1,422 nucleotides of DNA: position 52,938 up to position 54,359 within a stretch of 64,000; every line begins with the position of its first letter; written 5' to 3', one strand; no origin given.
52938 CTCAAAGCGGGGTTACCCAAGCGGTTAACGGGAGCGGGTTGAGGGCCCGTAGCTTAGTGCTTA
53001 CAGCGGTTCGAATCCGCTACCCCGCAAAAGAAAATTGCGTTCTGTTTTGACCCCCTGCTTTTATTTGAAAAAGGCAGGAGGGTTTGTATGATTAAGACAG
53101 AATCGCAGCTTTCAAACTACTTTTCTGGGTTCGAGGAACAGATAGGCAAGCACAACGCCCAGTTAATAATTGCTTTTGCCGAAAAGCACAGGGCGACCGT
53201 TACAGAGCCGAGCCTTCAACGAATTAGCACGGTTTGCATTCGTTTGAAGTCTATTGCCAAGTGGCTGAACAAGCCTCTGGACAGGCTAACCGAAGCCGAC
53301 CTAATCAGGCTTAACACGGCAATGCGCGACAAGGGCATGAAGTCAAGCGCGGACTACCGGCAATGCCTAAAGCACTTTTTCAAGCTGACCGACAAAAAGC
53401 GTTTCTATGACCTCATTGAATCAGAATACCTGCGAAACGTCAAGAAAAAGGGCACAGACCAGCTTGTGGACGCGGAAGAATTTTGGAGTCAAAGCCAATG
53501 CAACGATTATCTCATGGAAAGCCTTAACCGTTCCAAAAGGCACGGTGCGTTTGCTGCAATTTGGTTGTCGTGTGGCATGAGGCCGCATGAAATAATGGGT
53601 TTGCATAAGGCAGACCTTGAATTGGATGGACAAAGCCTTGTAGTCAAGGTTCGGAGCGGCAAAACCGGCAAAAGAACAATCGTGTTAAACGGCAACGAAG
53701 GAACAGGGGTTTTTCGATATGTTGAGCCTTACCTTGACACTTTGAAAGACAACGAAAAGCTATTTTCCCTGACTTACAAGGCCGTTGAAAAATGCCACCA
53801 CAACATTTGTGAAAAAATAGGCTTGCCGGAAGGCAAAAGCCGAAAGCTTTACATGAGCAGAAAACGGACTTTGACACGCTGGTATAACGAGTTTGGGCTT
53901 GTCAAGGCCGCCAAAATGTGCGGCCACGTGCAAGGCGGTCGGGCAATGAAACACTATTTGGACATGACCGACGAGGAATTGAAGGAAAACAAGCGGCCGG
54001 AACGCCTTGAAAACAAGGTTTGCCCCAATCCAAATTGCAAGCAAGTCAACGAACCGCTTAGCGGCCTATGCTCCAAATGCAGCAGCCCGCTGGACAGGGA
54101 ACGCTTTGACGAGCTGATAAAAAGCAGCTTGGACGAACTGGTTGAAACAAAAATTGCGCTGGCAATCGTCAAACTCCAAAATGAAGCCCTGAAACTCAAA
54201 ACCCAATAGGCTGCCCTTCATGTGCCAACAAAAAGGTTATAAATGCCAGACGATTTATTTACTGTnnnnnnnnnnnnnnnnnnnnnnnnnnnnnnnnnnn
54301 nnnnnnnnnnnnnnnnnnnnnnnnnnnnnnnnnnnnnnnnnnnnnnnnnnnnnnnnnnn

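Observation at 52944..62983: Integrated element of about 10 kb at tRNA-Leu(GAG) with an 11-bp att-like direct repeat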

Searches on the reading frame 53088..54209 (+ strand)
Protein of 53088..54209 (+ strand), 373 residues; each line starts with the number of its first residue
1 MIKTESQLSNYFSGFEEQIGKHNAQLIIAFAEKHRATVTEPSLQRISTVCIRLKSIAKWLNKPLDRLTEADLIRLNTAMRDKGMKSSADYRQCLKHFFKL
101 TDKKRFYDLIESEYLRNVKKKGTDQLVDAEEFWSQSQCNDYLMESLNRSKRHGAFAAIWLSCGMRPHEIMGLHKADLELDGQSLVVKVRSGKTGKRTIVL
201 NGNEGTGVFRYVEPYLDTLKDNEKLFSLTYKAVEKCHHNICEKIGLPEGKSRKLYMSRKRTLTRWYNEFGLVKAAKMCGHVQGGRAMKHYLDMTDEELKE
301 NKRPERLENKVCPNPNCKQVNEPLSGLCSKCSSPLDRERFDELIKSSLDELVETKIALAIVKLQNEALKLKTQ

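Call 9: search_protein_families(library=pfam, max_evalue=0.01, proteins=[window:53088-54209:+])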
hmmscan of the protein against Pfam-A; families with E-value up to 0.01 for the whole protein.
window:53088-54209:+ (373 aa): 1 family
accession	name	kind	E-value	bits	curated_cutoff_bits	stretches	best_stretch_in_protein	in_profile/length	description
PF00589.27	Phage_integrase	-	2.8e-06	27.7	27.1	1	142-295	11-170/172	Phage integrase family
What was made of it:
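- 53088..54209 (+): Tyrosine integrase, 373 aa, with a C-terminal zinc ribbon and a long terminal helix. PF00589 (call 9).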

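Call 11: find_homologous_proteins(query=window:53088-54209:+)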
Query window:53088-54209:+ (373 aa): 12 proteins with E <= 0.001 among 3206 candidates.
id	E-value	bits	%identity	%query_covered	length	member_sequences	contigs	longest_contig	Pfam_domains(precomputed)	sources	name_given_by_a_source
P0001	2.6e-250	848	100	100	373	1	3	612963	PF00589.28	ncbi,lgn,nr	ncbi:MAG: site-specific integrase [Candidatus Diapherotrites archaeon]|nr:site-specific integrase [C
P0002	4.3e-103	363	45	99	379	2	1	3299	PF00589.28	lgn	-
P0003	6.1e-99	350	46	95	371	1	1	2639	PF00589.28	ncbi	-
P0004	7.4e-99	349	45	95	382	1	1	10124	PF00589.28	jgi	-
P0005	5.3e-96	340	44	96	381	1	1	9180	PF00589.28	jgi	-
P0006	8.5e-93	330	46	95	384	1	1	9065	PF00589.28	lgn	-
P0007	7.7e-92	326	45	99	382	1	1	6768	PF00589.28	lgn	-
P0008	4.2e-86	307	41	98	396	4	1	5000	PF00589.28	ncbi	-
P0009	9.3e-84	300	43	93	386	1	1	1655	PF00589.28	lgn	-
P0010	8.2e-82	293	40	99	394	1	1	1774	PF00589.28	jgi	jgi:integrase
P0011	8.7e-80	287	40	98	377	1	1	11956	PF13248.12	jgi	-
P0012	7.7e-65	238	51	61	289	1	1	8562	PF00589.28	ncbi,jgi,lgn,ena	ncbi:MAG: site-specific integrase [archaeon]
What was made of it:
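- Closest known: Classical. Different: Only 12 homologues were found in the word-indexed search of 5.8 billion proteins, all from uncultured archaea (call 11).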

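Call 12: search_protein_families(library=phrogs, max_evalue=0.01, proteins=[window:53088-54209:+])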
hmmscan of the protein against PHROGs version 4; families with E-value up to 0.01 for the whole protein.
window:53088-54209:+ (373 aa): 2 families
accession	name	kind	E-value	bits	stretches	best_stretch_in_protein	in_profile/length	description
phrog_1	-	integration and excision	1.2e-14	55.5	1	32-315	175-459/611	integrase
phrog_216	-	integration and excision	2.5e-08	34.4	1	85-319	13-252/301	integrase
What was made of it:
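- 53088..54209 (+): PHROG 1, E 1e-14 (call 12).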

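Call 14: find_encoding_contigs(protein=P0004, flank=10000, max_places=3)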
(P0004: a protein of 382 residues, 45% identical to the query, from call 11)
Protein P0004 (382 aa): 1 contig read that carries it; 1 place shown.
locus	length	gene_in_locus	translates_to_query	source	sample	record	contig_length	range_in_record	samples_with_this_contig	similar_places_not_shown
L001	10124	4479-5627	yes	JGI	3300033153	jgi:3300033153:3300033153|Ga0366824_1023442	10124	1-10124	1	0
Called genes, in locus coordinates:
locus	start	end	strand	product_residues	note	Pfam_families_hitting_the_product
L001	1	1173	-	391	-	?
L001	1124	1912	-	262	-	PF10110:GPDPase_memb (weak)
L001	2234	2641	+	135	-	-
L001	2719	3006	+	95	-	PF00935:Ribosomal_L44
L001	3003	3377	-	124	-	-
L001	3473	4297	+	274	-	-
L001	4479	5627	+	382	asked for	PF00589:Phage_integrase (weak)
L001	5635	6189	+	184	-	-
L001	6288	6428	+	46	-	-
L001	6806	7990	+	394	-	PF13481:AAA_25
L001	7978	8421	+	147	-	-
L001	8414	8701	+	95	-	PF01022:HTH_5 (weak), PF12840:HTH_20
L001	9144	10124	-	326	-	?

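Call 15: find_encoding_contigs(protein=P0011, flank=10000, max_places=3)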
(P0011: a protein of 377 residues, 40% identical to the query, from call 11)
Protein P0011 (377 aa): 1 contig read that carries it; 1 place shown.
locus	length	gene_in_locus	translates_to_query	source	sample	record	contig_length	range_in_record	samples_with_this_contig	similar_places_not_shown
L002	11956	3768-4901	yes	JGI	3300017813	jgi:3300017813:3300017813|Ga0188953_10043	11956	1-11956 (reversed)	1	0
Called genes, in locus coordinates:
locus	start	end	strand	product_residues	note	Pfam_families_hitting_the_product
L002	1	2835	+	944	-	?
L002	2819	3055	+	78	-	-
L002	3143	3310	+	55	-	-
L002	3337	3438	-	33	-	-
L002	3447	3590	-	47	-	PF04014:MazE_antitoxin (weak)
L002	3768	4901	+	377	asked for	PF13248:Zn_ribbon_3 (faint)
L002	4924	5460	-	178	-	-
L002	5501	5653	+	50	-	-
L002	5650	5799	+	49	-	-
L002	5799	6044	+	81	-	-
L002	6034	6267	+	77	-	-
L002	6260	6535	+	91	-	-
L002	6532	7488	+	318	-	-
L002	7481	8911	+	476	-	PF27228:MTBMA_p00010_2nd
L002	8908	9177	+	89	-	-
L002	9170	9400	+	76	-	-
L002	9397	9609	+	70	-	-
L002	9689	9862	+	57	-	-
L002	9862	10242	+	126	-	-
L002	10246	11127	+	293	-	-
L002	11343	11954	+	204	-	?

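Call 16: find_encoding_contigs(protein=P0005, flank=10000, max_places=3)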
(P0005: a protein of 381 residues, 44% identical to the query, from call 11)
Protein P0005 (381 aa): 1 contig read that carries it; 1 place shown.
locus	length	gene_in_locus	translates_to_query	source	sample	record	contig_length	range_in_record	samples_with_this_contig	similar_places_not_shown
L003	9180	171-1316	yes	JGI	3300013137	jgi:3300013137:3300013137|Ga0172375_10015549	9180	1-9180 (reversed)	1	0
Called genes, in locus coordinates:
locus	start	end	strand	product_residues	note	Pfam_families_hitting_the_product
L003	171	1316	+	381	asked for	PF00589:Phage_integrase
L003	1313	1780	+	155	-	-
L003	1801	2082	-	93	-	-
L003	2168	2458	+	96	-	-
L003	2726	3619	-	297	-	-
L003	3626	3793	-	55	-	-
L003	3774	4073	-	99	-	-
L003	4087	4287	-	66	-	-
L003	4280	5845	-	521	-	-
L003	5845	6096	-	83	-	-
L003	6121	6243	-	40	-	-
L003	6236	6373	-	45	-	-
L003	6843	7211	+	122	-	-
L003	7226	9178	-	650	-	?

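Call 17: find_encoding_contigs(protein=P0006, flank=10000, max_places=3)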
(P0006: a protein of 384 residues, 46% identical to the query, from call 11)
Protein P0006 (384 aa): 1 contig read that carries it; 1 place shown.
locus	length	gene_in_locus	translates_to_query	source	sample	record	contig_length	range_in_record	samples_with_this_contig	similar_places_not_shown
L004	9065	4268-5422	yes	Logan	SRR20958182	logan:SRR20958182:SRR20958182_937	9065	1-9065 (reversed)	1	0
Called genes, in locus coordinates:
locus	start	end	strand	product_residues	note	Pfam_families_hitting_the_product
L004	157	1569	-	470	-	-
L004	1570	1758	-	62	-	-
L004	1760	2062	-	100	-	-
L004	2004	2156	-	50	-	-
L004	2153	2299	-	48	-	PF19807:DUF6290 (weak)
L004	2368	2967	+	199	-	-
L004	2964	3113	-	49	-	-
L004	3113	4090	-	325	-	-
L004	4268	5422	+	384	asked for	PF00589:Phage_integrase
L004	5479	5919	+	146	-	-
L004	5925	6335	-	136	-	-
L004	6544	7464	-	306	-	PF20720:nSTAND3 (weak)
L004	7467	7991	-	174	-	-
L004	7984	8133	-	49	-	-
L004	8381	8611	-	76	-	-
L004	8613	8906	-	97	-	PF01022:HTH_5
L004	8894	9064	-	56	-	?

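Call 18: find_encoding_contigs(protein=P0012, flank=10000, max_places=3)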
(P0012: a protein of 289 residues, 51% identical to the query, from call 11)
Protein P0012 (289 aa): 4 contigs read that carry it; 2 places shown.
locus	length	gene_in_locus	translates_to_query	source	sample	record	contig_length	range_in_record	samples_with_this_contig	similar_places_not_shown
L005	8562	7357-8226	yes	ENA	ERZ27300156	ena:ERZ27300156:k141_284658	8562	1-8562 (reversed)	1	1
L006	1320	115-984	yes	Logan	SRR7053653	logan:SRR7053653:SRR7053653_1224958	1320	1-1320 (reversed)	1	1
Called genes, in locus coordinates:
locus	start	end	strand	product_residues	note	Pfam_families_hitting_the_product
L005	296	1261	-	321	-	PF04055:Radical_SAM, PF08608:Wyosine_form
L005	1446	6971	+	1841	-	-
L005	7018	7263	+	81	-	-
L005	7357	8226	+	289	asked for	PF00589:Phage_integrase (weak)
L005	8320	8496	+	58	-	-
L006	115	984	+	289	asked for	PF00589:Phage_integrase (weak)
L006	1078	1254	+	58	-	-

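Call 19: find_encoding_contigs(protein=P0007, flank=10000, max_places=3)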
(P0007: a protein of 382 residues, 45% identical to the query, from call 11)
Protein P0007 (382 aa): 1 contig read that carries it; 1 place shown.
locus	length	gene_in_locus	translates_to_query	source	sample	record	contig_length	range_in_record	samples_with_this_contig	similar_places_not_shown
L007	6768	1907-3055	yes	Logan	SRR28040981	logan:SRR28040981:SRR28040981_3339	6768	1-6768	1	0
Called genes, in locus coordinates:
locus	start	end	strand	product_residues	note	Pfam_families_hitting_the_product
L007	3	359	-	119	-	?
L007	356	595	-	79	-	-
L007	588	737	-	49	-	-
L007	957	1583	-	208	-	-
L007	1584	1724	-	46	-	-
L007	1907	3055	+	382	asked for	PF00589:Phage_integrase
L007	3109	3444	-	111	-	-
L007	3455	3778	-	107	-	-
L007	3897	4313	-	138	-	-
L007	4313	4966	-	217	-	-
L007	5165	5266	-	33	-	-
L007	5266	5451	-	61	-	-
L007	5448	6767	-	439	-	?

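Call 27: search_protein_families(library=pfam, max_evalue=0.01, proteins=[L002:7481-8911:+, L004:157-1569:-, L003:4280-5845:-, L007:5448-6767:-, L001:6806-7990:+, L002:6532-7488:+, L002:10246-11127:+, L003:2726-3619:-, L004:6544-7464:-, L004:3113-4090:-])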
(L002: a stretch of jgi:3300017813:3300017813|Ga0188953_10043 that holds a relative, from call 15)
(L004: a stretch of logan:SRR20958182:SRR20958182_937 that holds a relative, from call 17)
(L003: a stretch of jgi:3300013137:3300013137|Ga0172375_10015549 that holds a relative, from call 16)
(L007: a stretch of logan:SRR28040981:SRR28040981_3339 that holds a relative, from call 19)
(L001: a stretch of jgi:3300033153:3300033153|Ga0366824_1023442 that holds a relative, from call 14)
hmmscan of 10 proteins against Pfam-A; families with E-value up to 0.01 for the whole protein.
L002:7481-8911:+ (476 aa): 0 families

L004:157-1569:- (470 aa): 0 families

L003:4280-5845:- (521 aa): 0 families

L007:5448-6767:- (439 aa): 0 families

L001:6806-7990:+ (394 aa): 2 families
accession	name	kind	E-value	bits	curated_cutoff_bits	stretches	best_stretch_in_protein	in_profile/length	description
PF13481.12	AAA_25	-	1.5e-24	87.1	27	1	75-246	12-194/195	AAA domain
PF25213.1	HVO_A0261_N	-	0.00087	19.6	35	1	352-387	33-67/86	HVO_A0261 N-terminal domain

L002:6532-7488:+ (318 aa): 0 families

L002:10246-11127:+ (293 aa): 0 families

L003:2726-3619:- (297 aa): 0 families

L004:6544-7464:- (306 aa): 1 family
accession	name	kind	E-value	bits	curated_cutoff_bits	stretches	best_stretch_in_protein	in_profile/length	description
PF20720.3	nSTAND3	-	5.5e-06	26.6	27.2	1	35-141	20-123/155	Novel STAND NTPase 3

L004:3113-4090:- (325 aa): 0 families

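Call 29: find_related_loci(query=A1, collection=viral_contigs, flank=10000)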
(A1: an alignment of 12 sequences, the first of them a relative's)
Query A1 (373 aa) in viral_contigs; peptide patterns used: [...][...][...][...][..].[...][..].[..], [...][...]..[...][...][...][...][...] (x = any residue, [..] = any of these).
178 stretches matched a pattern, but none encodes a relative of the query by tblastn (E <= 1e-3).

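Call 30: find_related_loci(query=A1, collection=genome_contigs, flank=10000)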
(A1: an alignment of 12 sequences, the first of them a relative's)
Query A1 (373 aa) in genome_contigs; peptide patterns used: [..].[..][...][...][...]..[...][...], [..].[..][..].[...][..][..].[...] (x = any residue, [..] = any of these).
64 stretches matched a pattern; 3 encode a relative of the query (tblastn E <= 1e-3); 3 distinct loci.
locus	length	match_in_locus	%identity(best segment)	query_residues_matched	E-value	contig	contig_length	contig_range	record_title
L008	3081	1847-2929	44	5-364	5e-102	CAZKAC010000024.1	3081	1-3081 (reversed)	MAG TPA_asm: uncultured archaeon isolate SRP067234_co1_269 genome assembly, contig: k99_831234, whole genome shotgun seq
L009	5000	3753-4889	41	7-373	6e-97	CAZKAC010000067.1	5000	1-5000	MAG TPA_asm: uncultured archaeon isolate SRP067234_co1_269 genome assembly, contig: k99_390441, whole genome shotgun seq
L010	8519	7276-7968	51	2-228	2e-71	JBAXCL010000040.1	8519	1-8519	MAG: archaeon isolate ELA192 MAG192_40, whole genome shotgun sequence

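Call 31: find_encoding_contigs(protein=P0001, flank=10000, max_places=6)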
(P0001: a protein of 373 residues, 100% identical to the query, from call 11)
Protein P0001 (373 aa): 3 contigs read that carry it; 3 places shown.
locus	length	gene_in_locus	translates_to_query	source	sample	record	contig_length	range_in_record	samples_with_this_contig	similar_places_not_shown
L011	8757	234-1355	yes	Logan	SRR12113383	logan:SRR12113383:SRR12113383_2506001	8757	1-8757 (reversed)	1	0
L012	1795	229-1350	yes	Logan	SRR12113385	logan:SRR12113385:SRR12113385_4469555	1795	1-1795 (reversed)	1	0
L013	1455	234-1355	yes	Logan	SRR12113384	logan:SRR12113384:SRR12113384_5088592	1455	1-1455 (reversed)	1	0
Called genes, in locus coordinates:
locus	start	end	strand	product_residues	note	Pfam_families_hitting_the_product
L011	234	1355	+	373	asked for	PF00589:Phage_integrase (weak)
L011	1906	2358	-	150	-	-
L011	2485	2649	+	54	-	-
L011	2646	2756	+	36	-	-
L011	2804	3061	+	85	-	-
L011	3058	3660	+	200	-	-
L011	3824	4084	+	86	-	-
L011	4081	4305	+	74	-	-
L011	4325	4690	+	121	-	-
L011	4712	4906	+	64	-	-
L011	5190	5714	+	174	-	-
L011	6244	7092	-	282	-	-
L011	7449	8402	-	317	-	-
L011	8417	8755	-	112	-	?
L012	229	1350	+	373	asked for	PF00589:Phage_integrase (weak)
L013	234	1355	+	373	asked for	PF00589:Phage_integrase (weak)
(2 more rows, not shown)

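Call 38: search_protein_families(library=ncbifam, max_evalue=0.01, proteins=[window:53088-54209:+])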
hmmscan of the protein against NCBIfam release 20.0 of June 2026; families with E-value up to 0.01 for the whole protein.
window:53088-54209:+ (373 aa): 5 families
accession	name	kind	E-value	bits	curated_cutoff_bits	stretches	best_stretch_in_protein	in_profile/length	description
NF040815.2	recomb_XerA_Arch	equivalog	2.2e-10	40.6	220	1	53-249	24-210/263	site-specific tyrosine recombinase/integron integrase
TIGR02224.1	recomb_XerC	equivalog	0.00031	20.2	335.15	1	62-217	39-189/295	tyrosine recombinase XerC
NF001399.0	PRK00283.1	subfamily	0.00099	18.4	279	1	53-224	34-206/300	tyrosine recombinase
NF002685.0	PRK02436.1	equivalog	0.002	18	178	1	70-191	47-153/245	site-specific tyrosine recombinase XerD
TIGR02225.1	recomb_XerD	equivalog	0.005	16.2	329.6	1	53-217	25-189/290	site-specific tyrosine recombinase XerD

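Call 52: search_protein_families(library=phrogs, max_evalue=0.01, proteins=[L002:7481-8911:+, L004:157-1569:-, L003:4280-5845:-, L007:5448-6767:-, L001:6806-7990:+, L002:6532-7488:+, L002:10246-11127:+, L003:2726-3619:-, L004:6544-7464:-, L004:3113-4090:-])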
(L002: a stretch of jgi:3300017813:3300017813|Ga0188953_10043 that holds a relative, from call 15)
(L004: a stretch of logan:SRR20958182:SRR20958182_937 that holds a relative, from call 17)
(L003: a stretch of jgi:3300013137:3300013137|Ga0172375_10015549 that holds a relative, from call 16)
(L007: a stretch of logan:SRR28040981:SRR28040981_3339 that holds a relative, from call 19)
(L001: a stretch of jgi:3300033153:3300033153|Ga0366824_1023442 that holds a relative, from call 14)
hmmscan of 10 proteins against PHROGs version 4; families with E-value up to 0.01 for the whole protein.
L002:7481-8911:+ (476 aa): 0 families

L004:157-1569:- (470 aa): 0 families

L003:4280-5845:- (521 aa): 0 families

L007:5448-6767:- (439 aa): 0 families

L001:6806-7990:+ (394 aa): 14 families
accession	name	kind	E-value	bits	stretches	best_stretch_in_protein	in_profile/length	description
phrog_3123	-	unknown function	3.3e-25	89.7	1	70-250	314-513/583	-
phrog_906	-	DNA, RNA and nucleotide metabolism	1.8e-24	87.5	1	72-271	504-703/872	DNA polymerase/primase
phrog_1284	-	unknown function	7.2e-20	72.5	1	73-245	12-187/306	-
phrog_2850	-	unknown function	1.3e-15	58.3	1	72-281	135-348/465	-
phrog_239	-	DNA, RNA and nucleotide metabolism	9.3e-12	45.7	1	122-378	402-683/801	DNA primase/helicase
phrog_6357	-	unknown function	1.5e-11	45.1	1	77-365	15-265/321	-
phrog_3228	-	DNA, RNA and nucleotide metabolism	1.4e-09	37.8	1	109-319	387-605/766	replicative helicase-primase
phrog_2597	-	DNA, RNA and nucleotide metabolism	1.6e-07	31.2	1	81-244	352-516/747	DNA primase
phrog_6012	-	DNA, RNA and nucleotide metabolism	2.1e-07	31.5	1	99-262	151-311/447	DNA helicase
phrog_25693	-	unknown function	1.4e-06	28.2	1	87-252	41-219/405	-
phrog_19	-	DNA, RNA and nucleotide metabolism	1.2e-05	25.4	1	93-316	350-592/621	DnaB-like replicative helicase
phrog_270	-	DNA, RNA and nucleotide metabolism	0.0017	18.8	1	352-385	78-109/383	replication initiation protein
phrog_428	-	DNA, RNA and nucleotide metabolism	0.0059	16.8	0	353-380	137-164/455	replication initiation protein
phrog_7498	-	DNA, RNA and nucleotide metabolism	0.0096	16.1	0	352-380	65-92/296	DnaD-like helicase loader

L002:6532-7488:+ (318 aa): 0 families

L002:10246-11127:+ (293 aa): 1 family
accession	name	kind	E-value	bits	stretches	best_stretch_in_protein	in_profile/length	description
phrog_5484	-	DNA, RNA and nucleotide metabolism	0.0036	17.9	0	11-128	19-141/239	DnaA-like replication initiation protein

L003:2726-3619:- (297 aa): 1 family
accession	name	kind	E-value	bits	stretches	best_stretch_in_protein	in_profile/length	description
phrog_5484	-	DNA, RNA and nucleotide metabolism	0.00048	20.8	1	17-143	18-155/239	DnaA-like replication initiation protein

L004:6544-7464:- (306 aa): 3 families
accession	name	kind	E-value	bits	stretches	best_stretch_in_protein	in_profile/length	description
phrog_5484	-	DNA, RNA and nucleotide metabolism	2.2e-13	51.4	1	14-141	11-150/239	DnaA-like replication initiation protein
phrog_11254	-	DNA, RNA and nucleotide metabolism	7.9e-06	26.5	1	34-137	88-196/293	DnaA-like replication initiation protein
phrog_3277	-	DNA, RNA and nucleotide metabolism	0.00012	23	1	30-76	8-55/168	DnaC-like helicase loader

L004:3113-4090:- (325 aa): 1 family
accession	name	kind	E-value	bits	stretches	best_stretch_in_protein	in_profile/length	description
phrog_7370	-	DNA, RNA and nucleotide metabolism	0.0062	17.6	1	119-182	41-101/115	HNH endonuclease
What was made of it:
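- On Autonomous plasmid: Relatives do have an AAA_25 helicase or a DnaA-like AAA+ ATPase (calls 27, 52).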

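Call 61: search_solved_structures(query=A3, max_evalue=1)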
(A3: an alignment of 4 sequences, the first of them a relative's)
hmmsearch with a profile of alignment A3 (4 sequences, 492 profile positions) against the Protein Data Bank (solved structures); distinct sequences matched with E-value up to 1: 1.
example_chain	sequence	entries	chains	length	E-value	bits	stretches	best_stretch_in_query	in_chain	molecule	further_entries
3hgf_A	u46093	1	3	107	0.17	13.9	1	340-425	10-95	Rhoptry protein fragment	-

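Call 62: search_protein_families(library=phrogs, max_evalue=1, proteins=[L007:3109-3444:-, L007:3455-3778:-, L002:2819-3055:+, L002:3143-3310:+, L003:1801-2082:-, L007:3897-4313:-, L007:4313-4966:-, L007:957-1583:-])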
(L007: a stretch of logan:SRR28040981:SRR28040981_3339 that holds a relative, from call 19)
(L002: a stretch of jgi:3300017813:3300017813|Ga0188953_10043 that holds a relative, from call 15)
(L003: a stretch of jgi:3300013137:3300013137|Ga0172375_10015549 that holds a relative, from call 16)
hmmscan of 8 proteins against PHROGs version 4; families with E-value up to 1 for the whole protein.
L007:3109-3444:- (111 aa): 0 families

L007:3455-3778:- (107 aa): 3 families
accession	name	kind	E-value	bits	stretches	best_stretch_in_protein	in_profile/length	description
phrog_25646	-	unknown function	0.088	13.8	1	13-46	21-55/68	-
phrog_5260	-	tail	0.2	12.5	1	37-89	89-141/155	tail protein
phrog_36198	-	unknown function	0.46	11.7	0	13-38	5-30/69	-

L002:2819-3055:+ (78 aa): 1 family
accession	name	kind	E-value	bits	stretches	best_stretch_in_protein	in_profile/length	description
phrog_33792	-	unknown function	0.19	12.4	1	44-57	4-17/39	-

L002:3143-3310:+ (55 aa): 1 family
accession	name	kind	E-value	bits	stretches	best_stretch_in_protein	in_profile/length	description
phrog_23258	-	unknown function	0.15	13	1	4-42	65-103/153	-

L003:1801-2082:- (93 aa): 0 families

L007:3897-4313:- (138 aa): 1 family
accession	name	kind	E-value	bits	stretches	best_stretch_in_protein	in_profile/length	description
phrog_24633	-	unknown function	0.26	11.4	1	10-66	72-127/367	-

L007:4313-4966:- (217 aa): 0 families

L007:957-1583:- (208 aa): 4 families
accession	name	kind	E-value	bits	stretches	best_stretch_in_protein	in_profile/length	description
phrog_15836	-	unknown function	0.12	13.2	0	163-176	15-28/47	-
phrog_9975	-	unknown function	0.14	13.3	1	31-80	6-58/62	-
phrog_11622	-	transcription regulation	0.3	12.3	0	176-206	7-37/100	transcriptional regulator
phrog_2037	-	unknown function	0.55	11.5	0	26-55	35-65/72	-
